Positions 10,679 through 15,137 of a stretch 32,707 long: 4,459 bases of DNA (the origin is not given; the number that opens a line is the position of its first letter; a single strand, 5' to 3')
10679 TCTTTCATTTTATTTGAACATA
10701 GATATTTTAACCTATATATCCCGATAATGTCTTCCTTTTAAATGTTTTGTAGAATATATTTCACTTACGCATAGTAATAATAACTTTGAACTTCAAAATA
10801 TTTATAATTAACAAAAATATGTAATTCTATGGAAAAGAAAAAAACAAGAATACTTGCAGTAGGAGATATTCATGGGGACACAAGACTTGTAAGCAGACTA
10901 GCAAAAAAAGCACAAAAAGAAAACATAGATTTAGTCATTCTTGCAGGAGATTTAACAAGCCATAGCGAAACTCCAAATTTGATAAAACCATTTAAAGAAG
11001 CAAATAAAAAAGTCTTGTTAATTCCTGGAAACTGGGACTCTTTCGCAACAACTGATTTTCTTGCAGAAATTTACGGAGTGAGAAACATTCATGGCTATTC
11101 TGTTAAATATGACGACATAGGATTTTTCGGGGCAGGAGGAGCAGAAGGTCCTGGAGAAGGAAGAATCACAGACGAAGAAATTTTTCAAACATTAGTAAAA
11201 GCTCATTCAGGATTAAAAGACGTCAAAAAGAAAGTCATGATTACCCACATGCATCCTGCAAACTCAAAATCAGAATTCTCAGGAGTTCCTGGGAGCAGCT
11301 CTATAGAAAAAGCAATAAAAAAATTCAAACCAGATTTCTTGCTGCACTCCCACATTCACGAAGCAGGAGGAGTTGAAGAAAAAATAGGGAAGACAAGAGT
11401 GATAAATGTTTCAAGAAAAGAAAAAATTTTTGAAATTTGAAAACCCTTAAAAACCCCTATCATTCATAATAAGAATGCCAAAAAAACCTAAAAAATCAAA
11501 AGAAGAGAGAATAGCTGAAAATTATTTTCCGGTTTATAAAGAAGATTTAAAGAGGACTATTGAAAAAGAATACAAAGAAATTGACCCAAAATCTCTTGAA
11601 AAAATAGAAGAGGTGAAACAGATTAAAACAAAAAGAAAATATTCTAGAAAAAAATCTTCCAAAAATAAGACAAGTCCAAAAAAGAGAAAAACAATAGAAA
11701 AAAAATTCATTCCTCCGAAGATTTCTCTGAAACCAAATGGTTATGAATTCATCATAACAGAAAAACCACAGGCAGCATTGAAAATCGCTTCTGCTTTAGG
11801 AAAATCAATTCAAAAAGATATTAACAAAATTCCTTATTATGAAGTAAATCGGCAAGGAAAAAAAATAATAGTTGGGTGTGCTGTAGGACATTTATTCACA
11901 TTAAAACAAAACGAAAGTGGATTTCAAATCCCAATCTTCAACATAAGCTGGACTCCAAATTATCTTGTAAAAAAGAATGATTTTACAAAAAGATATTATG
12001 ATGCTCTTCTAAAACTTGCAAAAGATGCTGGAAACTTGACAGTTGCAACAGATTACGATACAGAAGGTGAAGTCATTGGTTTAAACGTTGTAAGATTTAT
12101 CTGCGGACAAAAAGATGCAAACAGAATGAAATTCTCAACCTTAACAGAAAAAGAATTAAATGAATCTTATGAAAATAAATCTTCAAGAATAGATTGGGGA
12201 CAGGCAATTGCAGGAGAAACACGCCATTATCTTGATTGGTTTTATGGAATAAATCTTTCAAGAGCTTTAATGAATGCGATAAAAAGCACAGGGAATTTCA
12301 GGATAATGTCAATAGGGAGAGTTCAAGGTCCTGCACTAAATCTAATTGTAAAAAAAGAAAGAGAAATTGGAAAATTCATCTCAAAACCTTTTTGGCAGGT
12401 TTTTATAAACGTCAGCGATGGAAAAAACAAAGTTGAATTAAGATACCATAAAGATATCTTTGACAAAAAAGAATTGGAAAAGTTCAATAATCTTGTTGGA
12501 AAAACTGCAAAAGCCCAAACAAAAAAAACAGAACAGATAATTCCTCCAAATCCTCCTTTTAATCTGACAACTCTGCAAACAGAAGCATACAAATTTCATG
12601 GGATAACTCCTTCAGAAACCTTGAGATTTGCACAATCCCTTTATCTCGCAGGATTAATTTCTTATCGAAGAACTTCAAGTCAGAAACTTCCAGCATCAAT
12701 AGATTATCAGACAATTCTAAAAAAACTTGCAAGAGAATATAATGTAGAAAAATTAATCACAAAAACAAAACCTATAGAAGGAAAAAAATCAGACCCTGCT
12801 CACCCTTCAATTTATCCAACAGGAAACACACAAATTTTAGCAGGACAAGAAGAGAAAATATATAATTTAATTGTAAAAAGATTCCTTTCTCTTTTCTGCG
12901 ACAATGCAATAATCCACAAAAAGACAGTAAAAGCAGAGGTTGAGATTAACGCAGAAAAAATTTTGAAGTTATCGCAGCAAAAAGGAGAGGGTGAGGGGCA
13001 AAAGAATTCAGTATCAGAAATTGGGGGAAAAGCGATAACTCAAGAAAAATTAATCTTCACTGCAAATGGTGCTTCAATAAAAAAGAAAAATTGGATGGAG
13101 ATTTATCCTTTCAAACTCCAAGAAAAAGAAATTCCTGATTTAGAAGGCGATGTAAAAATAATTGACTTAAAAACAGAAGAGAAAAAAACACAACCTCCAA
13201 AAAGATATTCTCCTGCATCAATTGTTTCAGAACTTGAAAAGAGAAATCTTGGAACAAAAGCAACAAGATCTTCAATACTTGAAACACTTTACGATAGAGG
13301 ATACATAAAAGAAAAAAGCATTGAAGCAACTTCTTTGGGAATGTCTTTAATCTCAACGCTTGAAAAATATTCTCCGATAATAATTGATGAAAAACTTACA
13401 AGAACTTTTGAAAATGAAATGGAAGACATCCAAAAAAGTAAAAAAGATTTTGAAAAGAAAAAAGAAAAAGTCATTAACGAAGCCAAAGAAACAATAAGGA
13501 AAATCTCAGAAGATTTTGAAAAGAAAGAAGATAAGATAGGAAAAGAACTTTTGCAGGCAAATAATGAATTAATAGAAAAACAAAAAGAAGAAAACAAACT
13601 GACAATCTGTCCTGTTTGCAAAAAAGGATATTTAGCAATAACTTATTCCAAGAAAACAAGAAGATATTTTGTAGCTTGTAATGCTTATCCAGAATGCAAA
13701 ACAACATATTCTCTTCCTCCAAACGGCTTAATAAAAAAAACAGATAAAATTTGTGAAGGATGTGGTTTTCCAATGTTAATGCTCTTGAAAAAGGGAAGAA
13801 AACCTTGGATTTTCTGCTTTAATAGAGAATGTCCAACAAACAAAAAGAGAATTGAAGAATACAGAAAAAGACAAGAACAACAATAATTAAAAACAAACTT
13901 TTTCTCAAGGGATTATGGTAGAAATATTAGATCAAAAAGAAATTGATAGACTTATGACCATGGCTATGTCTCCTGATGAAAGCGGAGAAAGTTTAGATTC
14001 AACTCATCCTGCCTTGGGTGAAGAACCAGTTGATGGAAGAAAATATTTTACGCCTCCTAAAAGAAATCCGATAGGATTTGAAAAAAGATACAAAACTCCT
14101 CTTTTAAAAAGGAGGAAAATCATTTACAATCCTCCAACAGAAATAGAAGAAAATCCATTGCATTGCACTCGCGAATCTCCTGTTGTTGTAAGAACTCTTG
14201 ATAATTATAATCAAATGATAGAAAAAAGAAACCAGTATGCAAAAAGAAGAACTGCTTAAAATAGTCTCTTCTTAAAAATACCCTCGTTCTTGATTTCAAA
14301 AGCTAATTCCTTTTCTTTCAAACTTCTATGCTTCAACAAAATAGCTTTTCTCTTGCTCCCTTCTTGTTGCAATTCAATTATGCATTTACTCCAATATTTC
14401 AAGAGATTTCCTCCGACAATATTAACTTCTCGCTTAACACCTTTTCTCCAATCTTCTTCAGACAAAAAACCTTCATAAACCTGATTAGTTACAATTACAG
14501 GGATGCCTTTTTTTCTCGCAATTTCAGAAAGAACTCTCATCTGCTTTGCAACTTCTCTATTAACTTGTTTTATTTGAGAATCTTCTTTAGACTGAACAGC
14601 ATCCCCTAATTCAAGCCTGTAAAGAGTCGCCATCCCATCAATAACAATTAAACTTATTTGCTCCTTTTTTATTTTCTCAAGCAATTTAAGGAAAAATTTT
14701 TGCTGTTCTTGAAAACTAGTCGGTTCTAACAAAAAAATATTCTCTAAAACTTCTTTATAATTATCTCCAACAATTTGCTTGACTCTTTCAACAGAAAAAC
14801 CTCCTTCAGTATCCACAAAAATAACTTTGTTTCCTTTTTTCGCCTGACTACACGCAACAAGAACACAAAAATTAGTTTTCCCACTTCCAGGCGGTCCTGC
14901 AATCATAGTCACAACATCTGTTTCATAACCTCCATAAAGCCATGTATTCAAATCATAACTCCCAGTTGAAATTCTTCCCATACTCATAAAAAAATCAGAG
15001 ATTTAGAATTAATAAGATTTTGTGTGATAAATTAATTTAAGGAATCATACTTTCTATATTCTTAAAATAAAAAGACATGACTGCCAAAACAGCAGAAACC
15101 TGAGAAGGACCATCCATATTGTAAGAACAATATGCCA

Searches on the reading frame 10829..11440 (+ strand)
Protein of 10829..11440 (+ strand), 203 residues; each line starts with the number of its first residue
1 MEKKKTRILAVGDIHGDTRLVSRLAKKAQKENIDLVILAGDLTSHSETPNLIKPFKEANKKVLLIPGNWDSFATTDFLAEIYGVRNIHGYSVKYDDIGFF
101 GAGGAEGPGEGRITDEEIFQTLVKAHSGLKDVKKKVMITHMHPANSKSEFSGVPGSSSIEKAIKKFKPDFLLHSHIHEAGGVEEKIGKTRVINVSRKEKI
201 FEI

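Call 68: search_protein_families(library=pfam, proteins=[window:10829-11440:+], max_evalue=0.001)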
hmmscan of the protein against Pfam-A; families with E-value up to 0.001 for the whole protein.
window:10829-11440:+ (203 aa): 3 families
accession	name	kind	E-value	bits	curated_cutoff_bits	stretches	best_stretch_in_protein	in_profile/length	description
PF00149.33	Metallophos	-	1.2e-17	65.4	21.5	1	7-178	2-190/191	Calcineurin-like phosphoesterase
PF12850.12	Metallophos_2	-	4.2e-13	50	27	1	7-193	2-131/154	Calcineurin-like phosphoesterase superfamily domain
PF14582.11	Metallophos_3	-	5.9e-11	42.6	28.2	1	1-45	1-45/259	Metallophosphoesterase, calcineurin superfamily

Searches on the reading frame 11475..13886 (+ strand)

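Call 68: search_protein_families(library=pfam, proteins=[window:11475-13886:+], max_evalue=0.001)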
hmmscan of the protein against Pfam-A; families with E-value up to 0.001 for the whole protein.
window:11475-13886:+ (803 aa): 3 families
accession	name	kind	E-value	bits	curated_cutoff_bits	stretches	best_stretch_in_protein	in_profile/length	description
PF01131.25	Topoisom_bac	-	1.4e-97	327.7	35.1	1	242-660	5-407/411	DNA topoisomerase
PF01751.28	Toprim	-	7.8e-09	36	23.1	1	92-221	2-94/96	Toprim domain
PF01396.24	Zn_ribbon_Top1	-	1.9e-07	31.2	32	1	711-750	3-39/39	Topoisomerase DNA binding C4 zinc finger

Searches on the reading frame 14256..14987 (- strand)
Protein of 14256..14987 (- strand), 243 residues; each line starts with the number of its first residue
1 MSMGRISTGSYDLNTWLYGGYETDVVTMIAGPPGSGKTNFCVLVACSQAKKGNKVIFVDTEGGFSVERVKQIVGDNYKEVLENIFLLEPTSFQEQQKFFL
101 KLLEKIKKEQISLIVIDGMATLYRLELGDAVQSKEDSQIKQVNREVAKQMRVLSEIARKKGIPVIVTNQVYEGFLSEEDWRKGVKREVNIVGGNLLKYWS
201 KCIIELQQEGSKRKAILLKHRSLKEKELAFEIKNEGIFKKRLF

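Call 68: search_protein_families(library=pfam, proteins=[window:14256-14987:-], max_evalue=0.001)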
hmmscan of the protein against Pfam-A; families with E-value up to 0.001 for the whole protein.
window:14256-14987:- (243 aa): 12 families
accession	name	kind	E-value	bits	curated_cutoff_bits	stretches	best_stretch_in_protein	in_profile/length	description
PF08423.17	Rad51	-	1.7e-27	96.7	22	1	5-238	7-242/244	Rad51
PF00154.27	RecA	-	3.4e-12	46.8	27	1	4-211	31-223/262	recA bacterial DNA recombination protein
PF06745.19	ATPase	-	2.4e-11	43.9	26.6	1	7-237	2-224/231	KaiC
PF13479.12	AAA_24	-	1.1e-09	38.9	27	1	26-217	4-182/195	AAA domain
PF13481.12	AAA_25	-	1.9e-09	37.9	27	1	16-166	24-186/195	AAA domain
PF03796.21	DnaB_C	-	2.1e-08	34.3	27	0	6-61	2-57/255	DnaB-like helicase C terminal domain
PF05707.18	Zot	-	9.3e-06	25.7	20.3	1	26-129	2-100/197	Zonular occludens toxin (Zot)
PF13401.12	AAA_22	-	1.5e-05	25.7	27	1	26-166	7-120/130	AAA domain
PF00004.35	AAA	-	0.00022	22.1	21.2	1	28-167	2-108/131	ATPase family associated with various cellular activities (AAA)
PF13238.12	AAA_18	-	0.00027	21.8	29.4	0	28-118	2-79/128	AAA domain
PF01637.24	ATPase_2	-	0.00035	20.9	33.2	1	22-122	18-122/225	ATPase domain predominantly from Archaea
PF20720.3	nSTAND3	-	0.00084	19.5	27.2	0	24-81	17-69/155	Novel STAND NTPase 3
